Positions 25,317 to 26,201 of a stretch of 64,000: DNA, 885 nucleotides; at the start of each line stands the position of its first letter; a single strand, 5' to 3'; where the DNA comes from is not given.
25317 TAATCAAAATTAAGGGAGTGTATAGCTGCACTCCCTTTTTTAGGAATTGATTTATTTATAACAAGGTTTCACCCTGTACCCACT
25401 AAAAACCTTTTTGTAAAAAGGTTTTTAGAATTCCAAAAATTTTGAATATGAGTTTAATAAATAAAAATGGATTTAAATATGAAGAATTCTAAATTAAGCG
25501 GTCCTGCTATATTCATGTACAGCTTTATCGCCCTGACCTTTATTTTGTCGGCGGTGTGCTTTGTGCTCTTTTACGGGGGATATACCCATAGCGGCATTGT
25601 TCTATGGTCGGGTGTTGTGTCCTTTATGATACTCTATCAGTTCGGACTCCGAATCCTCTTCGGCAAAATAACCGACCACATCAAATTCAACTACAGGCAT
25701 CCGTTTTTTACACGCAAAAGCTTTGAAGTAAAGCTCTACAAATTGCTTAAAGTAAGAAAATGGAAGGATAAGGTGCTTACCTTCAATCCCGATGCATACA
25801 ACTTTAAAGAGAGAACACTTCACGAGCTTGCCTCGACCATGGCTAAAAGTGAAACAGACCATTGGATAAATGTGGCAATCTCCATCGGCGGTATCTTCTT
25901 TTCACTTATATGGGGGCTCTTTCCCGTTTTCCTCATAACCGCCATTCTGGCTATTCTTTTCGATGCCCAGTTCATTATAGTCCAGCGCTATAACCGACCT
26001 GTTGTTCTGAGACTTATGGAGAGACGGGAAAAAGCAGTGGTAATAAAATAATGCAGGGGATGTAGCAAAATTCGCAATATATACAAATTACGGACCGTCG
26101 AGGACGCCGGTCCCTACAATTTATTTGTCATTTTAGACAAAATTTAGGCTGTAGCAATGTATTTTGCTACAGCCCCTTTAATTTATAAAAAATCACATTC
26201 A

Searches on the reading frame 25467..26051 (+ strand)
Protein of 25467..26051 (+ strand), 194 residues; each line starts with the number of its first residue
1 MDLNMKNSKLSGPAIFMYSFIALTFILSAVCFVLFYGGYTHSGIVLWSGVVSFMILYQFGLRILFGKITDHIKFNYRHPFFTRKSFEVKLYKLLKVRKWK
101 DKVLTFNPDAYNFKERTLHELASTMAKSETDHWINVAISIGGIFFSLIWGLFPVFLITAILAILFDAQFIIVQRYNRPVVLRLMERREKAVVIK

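Call 72: search_protein_families(library=pfam, proteins=[window:25467-26051:+], max_evalue=0.00001)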
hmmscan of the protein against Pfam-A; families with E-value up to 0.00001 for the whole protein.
window:25467-26051:+ (194 aa): 1 family
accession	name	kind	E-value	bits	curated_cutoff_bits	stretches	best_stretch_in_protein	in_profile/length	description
PF18927.5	CrtO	-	2.7e-21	76.6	27.3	1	79-186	3-123/123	Glycosyl-4,4'-diaponeurosporenoate acyltransferase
